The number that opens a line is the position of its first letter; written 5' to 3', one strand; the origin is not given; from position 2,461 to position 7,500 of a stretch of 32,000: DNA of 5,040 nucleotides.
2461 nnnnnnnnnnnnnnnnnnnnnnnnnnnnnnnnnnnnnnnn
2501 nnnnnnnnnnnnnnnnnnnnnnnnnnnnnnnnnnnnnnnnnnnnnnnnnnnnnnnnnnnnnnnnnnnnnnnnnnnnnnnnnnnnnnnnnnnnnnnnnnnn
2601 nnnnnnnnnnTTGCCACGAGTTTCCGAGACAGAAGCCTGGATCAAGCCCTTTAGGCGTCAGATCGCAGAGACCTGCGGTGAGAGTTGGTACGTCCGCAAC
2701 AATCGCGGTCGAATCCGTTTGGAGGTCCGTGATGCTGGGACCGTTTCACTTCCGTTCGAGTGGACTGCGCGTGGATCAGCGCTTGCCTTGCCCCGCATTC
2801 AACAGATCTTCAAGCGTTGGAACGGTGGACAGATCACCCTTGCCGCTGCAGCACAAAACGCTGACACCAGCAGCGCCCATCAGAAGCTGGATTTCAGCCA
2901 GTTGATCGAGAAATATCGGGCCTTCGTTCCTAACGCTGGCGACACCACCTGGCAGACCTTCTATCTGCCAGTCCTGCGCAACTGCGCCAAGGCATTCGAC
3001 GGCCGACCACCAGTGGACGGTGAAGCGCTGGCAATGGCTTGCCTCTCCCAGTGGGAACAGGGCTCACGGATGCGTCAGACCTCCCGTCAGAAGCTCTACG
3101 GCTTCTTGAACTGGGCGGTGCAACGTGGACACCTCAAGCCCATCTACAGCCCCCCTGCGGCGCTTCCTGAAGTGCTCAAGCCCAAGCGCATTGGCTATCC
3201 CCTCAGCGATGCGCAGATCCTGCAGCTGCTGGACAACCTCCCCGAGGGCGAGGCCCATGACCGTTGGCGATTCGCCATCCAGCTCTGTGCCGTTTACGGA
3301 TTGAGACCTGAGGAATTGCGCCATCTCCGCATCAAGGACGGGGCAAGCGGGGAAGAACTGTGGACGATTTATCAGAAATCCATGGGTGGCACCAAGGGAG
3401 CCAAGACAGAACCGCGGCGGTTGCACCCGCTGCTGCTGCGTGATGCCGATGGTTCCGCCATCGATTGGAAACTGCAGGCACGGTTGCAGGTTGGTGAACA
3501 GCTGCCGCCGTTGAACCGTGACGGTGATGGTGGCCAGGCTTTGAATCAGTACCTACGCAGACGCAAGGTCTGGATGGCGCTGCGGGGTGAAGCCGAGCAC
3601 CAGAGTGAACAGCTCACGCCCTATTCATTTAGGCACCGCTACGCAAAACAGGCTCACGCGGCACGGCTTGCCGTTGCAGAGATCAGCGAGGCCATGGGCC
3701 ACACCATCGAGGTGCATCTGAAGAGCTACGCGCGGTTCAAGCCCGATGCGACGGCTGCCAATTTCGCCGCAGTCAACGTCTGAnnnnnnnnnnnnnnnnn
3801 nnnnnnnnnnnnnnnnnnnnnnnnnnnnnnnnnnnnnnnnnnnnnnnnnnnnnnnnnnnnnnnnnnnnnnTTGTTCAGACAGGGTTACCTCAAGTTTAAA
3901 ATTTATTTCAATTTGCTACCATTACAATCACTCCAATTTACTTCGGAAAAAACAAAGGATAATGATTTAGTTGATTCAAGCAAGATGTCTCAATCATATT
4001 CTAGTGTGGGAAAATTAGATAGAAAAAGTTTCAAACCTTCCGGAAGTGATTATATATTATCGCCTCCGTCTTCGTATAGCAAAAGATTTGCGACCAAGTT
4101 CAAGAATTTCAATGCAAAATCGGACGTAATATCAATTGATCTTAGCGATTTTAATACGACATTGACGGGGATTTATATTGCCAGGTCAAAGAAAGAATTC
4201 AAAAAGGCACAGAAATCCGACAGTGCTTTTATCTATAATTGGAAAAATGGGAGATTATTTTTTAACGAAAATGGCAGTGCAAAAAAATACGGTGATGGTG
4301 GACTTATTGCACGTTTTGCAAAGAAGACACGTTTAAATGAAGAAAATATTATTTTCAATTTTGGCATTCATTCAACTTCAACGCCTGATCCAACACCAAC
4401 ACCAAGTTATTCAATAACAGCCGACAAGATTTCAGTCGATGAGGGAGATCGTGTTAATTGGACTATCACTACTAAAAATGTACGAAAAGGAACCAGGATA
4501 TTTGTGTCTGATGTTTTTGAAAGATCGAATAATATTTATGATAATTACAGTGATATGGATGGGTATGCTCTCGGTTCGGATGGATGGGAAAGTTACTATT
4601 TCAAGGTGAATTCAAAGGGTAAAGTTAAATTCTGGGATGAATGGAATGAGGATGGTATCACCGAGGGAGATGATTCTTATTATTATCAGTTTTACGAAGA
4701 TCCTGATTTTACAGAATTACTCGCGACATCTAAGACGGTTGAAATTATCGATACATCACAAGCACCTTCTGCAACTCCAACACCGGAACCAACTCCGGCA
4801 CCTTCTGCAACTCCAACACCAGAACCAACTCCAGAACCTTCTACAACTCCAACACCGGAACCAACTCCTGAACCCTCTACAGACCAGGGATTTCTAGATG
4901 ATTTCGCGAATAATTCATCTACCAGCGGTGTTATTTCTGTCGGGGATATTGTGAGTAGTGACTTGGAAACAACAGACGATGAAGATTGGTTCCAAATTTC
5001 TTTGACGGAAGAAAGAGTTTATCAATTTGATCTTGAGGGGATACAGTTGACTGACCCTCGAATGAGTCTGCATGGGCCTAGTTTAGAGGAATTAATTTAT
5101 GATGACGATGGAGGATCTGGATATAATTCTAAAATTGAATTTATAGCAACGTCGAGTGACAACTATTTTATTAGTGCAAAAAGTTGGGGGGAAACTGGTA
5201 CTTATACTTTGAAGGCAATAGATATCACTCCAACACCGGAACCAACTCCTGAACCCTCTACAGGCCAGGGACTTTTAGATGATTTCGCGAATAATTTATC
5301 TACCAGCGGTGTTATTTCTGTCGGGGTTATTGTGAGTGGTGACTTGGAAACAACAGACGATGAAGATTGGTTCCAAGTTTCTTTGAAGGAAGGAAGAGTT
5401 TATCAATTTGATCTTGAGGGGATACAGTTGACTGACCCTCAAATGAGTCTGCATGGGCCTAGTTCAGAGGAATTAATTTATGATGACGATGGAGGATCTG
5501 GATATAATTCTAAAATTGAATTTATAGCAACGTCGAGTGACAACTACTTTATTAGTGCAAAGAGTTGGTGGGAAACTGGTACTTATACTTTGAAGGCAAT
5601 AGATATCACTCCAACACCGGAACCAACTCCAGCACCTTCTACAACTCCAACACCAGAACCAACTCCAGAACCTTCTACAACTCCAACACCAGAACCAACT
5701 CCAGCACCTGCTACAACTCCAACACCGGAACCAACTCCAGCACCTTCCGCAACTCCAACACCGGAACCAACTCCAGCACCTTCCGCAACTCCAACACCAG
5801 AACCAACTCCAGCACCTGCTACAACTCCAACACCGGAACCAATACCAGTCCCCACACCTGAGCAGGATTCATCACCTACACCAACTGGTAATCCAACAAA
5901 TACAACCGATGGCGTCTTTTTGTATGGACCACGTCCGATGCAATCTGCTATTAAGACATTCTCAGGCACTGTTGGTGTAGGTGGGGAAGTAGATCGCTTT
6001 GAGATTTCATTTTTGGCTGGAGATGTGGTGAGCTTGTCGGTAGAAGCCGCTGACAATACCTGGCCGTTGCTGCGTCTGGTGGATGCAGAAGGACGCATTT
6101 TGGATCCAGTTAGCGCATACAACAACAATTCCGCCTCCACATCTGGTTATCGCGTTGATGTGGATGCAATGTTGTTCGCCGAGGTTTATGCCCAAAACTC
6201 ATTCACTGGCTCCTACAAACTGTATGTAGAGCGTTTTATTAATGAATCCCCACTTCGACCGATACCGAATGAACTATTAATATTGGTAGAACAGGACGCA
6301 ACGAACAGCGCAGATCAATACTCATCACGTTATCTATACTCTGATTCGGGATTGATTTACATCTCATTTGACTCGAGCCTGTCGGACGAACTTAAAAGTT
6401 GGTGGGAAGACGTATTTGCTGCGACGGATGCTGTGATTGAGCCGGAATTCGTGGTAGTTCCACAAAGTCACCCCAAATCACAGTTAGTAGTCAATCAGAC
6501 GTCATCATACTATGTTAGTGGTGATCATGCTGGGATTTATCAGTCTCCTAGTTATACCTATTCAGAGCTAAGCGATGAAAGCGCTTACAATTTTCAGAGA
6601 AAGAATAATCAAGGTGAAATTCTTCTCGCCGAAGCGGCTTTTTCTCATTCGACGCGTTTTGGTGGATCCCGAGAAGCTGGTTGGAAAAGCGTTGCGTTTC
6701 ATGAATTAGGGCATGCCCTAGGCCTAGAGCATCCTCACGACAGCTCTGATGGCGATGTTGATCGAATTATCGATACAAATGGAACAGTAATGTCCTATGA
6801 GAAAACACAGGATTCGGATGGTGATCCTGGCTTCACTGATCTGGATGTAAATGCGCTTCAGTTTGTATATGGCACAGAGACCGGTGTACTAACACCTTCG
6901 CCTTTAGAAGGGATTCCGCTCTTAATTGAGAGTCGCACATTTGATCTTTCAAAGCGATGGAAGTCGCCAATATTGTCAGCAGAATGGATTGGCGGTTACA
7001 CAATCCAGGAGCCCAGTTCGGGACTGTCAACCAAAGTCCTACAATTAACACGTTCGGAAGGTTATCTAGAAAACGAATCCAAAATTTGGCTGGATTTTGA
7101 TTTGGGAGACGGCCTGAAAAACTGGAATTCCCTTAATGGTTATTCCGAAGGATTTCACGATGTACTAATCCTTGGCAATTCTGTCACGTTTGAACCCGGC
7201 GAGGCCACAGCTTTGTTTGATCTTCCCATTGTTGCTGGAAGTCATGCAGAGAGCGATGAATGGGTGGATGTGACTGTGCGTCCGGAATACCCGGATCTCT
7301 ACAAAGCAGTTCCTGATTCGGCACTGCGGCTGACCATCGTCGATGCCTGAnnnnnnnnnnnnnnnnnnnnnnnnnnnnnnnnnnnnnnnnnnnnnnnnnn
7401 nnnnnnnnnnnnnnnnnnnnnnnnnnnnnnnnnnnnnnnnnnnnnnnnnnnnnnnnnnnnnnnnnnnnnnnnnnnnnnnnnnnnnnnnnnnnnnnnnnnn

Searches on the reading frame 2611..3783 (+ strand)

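Call 46: search_protein_families(library=pfam, max_evalue=0.001, proteins=[window:2611-3783:+])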
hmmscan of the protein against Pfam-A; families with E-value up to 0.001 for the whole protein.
window:2611-3783:+ (390 aa): 1 family
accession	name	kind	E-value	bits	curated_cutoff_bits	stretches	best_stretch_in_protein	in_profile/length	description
PF00589.27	Phage_integrase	-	1.6e-07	31.7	27.1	1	199-375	4-167/172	Phage integrase family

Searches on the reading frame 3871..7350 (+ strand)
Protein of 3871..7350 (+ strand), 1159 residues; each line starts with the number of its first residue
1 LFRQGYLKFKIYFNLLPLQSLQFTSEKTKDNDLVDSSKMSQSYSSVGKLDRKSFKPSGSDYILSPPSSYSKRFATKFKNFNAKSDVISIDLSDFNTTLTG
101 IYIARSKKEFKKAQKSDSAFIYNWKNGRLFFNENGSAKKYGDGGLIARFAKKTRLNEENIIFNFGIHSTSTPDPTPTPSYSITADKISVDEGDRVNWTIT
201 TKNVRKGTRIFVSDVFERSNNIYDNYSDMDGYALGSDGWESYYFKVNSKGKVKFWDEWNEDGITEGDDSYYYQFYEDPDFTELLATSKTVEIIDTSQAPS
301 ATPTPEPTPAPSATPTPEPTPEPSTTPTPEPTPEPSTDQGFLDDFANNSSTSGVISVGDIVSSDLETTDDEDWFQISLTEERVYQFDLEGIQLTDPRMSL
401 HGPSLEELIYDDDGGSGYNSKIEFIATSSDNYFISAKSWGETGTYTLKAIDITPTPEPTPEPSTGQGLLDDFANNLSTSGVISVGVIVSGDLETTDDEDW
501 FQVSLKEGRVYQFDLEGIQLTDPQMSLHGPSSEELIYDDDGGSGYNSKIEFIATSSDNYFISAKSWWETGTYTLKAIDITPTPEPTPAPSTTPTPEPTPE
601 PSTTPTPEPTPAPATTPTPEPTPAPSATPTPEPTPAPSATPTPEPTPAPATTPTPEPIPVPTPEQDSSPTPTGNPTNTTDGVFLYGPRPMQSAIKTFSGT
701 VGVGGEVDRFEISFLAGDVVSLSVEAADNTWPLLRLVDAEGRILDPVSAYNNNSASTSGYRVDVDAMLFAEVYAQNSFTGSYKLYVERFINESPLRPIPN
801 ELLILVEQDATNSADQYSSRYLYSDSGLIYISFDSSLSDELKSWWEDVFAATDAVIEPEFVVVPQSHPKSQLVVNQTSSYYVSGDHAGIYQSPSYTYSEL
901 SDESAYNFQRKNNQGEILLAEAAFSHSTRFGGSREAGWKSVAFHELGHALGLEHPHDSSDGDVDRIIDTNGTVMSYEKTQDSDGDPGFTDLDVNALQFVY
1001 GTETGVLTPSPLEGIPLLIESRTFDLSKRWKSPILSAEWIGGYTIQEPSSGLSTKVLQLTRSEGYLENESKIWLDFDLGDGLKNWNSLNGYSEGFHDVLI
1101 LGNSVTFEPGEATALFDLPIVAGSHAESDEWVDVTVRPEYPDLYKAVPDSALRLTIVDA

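Call 46: search_protein_families(library=pfam, max_evalue=0.001, proteins=[window:3871-7350:+])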
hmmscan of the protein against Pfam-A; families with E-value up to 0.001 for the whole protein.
window:3871-7350:+ (1159 aa): 2 families
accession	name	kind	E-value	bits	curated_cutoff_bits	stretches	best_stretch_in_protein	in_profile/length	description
PF04151.21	PPC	-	1e-08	36.4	25.9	1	497-563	1-68/70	Bacterial pre-peptidase C-terminal domain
PF00413.30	Peptidase_M10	-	0.00017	21.9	24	1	920-959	102-129/159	Matrixin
